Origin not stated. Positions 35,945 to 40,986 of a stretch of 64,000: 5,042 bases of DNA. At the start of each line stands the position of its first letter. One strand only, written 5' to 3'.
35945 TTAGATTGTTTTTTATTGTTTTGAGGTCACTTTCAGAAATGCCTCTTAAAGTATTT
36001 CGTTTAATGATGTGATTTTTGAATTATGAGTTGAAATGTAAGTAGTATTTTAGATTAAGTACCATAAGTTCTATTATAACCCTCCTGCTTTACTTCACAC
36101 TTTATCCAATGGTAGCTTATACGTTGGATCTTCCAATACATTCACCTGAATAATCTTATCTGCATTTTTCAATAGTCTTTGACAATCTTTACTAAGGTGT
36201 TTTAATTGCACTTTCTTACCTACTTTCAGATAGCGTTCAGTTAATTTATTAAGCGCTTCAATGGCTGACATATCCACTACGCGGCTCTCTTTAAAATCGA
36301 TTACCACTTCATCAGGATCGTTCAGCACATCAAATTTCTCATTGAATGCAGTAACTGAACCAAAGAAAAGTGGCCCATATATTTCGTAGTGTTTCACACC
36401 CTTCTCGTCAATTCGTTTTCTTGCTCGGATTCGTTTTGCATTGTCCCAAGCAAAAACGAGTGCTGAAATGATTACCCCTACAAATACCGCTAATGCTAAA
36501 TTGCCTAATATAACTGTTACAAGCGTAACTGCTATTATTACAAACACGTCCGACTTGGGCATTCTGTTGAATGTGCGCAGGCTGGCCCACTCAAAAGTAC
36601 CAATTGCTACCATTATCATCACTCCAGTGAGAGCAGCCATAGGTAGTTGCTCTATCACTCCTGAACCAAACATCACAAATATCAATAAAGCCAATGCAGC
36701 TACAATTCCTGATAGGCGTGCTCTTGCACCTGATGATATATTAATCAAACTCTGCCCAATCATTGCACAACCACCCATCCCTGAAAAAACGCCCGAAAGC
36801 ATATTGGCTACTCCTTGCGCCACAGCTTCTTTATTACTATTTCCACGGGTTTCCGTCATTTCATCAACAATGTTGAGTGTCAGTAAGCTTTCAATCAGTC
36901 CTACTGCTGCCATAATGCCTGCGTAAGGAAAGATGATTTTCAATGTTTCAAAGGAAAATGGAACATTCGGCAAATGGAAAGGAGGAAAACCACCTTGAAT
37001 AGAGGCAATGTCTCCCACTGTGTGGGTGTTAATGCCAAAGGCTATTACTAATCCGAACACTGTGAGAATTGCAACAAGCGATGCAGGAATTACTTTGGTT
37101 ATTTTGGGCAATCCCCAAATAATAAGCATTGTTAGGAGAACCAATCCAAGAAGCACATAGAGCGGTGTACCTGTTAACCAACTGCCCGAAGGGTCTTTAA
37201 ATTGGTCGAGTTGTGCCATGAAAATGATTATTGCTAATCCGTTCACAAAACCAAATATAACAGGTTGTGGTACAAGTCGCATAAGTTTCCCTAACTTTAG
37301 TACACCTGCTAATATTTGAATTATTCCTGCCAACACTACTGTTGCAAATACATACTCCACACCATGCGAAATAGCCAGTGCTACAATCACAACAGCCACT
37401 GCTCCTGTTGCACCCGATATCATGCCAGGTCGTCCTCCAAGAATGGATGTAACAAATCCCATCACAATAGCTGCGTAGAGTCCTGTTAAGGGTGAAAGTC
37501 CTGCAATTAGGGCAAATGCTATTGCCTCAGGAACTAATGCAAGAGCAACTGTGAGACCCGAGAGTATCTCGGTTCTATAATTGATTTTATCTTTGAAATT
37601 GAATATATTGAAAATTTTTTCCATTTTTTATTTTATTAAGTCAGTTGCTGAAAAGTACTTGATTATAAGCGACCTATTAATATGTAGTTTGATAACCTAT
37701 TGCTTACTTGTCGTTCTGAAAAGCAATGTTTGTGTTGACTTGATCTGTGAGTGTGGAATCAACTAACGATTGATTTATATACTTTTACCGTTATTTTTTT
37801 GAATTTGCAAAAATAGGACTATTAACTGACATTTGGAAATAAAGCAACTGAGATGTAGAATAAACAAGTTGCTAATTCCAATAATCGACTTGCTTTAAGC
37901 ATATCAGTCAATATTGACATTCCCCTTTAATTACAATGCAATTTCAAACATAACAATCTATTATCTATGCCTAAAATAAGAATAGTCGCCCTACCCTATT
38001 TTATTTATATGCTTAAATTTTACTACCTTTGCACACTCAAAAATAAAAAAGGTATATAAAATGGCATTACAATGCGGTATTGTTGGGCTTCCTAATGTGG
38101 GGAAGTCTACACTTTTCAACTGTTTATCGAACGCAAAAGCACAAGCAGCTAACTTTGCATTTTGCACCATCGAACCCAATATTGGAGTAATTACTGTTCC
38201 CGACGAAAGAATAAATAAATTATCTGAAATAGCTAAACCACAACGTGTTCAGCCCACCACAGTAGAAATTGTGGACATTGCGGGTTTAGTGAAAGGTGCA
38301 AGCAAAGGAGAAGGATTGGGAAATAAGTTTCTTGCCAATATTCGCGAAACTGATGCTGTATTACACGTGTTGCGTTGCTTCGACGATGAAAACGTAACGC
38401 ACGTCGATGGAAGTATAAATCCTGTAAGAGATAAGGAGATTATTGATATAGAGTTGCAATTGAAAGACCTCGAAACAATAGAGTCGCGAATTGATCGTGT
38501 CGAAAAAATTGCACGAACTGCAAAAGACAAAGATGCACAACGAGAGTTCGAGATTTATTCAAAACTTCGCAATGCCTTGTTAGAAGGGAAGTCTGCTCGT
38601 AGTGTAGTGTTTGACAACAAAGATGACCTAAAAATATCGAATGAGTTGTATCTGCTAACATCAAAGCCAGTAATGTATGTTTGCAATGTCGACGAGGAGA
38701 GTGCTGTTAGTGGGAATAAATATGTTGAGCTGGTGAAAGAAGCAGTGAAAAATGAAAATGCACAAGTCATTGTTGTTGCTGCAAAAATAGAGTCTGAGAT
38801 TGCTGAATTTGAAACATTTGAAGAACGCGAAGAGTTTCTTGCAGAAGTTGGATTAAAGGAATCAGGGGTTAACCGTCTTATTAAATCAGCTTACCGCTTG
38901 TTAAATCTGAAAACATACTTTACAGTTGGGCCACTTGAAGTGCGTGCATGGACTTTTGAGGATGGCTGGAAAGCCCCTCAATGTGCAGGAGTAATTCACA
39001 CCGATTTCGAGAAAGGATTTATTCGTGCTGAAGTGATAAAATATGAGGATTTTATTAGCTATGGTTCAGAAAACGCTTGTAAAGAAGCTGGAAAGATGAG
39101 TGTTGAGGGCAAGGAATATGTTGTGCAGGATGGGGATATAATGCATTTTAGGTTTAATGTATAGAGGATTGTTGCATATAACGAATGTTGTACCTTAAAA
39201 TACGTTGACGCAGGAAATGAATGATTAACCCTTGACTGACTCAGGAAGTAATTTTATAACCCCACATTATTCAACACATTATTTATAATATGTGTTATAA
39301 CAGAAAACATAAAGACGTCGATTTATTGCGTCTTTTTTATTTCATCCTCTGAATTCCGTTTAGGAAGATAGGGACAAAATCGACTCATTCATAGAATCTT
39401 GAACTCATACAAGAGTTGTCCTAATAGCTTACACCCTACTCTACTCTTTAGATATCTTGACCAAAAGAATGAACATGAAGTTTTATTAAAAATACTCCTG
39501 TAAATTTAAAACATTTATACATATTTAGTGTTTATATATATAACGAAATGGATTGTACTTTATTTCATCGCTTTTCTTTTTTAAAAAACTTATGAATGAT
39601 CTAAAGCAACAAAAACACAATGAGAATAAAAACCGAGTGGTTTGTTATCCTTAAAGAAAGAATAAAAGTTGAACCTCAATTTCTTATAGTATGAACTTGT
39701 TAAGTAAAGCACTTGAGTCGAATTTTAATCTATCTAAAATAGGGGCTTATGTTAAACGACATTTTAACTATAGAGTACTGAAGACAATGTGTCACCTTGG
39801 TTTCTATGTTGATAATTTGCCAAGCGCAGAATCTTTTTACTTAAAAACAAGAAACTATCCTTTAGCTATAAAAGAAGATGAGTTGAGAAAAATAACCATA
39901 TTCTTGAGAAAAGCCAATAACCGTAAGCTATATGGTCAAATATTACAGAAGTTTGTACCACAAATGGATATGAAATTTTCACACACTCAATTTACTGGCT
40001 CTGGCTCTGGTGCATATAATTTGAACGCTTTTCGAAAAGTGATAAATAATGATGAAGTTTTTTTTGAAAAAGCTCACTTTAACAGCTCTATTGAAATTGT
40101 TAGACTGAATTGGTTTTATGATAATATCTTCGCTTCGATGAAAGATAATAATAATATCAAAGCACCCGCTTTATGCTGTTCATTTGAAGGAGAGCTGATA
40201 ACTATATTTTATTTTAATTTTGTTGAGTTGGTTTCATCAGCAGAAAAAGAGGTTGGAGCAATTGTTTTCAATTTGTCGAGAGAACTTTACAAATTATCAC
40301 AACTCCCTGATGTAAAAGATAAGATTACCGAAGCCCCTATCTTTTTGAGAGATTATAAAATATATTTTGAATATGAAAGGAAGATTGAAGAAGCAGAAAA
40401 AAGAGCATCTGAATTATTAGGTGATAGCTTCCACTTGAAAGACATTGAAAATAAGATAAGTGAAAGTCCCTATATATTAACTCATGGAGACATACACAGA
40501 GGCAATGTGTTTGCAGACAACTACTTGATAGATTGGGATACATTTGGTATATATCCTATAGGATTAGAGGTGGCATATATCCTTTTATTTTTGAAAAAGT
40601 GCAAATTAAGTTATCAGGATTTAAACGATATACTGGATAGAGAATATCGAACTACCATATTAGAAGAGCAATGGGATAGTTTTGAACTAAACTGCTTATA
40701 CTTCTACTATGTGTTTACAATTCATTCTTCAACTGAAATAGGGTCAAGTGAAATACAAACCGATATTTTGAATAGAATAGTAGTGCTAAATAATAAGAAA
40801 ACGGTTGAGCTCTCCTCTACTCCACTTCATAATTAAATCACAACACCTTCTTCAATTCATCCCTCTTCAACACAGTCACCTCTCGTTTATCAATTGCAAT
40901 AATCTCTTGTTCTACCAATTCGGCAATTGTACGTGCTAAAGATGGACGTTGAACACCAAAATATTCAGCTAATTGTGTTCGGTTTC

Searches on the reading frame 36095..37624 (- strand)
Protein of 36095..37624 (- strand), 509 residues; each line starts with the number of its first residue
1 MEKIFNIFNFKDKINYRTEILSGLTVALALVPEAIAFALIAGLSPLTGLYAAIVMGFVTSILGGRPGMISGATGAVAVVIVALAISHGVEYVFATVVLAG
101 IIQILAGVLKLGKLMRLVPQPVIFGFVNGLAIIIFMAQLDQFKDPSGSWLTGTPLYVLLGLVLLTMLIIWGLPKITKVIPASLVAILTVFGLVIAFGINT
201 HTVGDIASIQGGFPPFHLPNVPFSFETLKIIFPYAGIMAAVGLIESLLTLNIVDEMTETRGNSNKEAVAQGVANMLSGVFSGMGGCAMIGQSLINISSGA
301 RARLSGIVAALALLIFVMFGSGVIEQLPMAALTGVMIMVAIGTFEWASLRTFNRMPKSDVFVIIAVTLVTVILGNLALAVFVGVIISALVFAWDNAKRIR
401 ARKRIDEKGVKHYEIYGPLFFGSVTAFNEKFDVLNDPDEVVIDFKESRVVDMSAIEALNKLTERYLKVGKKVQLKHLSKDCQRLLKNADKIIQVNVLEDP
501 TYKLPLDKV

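Call 81: search_protein_families(library=pfam, proteins=[window:36095-37624:-], max_evalue=0.001)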
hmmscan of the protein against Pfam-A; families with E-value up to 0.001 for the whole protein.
window:36095-37624:- (509 aa): 4 families
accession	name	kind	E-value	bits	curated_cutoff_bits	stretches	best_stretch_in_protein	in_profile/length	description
PF00916.26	Sulfate_transp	-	5.8e-60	203.5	23.2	1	18-365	3-379/380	Sulfate permease family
PF01740.26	STAS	-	1.5e-07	31.5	22.6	1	409-488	9-91/106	STAS domain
PF13466.11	STAS_2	-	8.7e-05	23.1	29.2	1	424-486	12-75/80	STAS domain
PF16983.11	MFS_MOT1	-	0.0008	20.2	30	0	249-341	14-109/111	Molybdate transporter of MFS superfamily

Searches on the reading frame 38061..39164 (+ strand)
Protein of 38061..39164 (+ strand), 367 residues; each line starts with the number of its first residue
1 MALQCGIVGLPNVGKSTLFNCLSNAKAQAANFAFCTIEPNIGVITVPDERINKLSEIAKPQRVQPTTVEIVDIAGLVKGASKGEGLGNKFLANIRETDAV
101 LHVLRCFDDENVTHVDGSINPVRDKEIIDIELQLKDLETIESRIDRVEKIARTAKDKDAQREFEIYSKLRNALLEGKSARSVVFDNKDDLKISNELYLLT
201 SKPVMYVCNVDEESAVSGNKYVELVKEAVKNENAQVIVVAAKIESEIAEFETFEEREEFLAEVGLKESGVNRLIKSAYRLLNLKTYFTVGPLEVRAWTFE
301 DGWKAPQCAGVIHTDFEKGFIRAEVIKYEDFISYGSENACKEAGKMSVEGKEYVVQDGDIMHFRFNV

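Call 81: search_protein_families(library=pfam, proteins=[window:38061-39164:+], max_evalue=0.001)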
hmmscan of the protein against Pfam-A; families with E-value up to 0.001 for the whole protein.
window:38061-39164:+ (367 aa): 3 families
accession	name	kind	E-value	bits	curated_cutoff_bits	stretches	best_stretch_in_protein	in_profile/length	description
PF06071.19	YchF-GTPase_C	-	9.6e-42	141.4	27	1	283-366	1-84/84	Protein of unknown function (DUF933)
PF01926.29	MMR_HSR1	-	1.2e-22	80.6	21.9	1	5-123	2-100/113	50S ribosome-binding GTPase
PF02421.24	FeoB_N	-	2.4e-08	34.1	27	1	5-51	3-49/156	Ferrous iron transport protein B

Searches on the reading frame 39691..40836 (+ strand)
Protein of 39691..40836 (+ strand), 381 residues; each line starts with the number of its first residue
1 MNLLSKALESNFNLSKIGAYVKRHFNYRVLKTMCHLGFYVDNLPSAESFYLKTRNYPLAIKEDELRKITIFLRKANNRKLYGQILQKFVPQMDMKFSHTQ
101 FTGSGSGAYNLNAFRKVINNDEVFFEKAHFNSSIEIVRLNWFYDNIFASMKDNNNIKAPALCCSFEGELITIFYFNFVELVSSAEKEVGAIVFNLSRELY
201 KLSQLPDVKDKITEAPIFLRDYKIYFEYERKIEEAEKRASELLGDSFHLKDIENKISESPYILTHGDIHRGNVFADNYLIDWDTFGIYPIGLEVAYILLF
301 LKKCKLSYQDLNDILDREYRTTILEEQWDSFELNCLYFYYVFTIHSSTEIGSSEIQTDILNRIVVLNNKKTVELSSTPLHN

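Call 81: search_protein_families(library=pfam, proteins=[window:39691-40836:+], max_evalue=0.001)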
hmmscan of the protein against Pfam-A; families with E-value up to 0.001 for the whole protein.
window:39691-40836:+ (381 aa): 1 family
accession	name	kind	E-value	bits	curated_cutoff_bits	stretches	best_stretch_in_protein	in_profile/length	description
PF01636.29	APH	-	4.9e-07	30.2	23.2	1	223-298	122-210/239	Phosphotransferase enzyme family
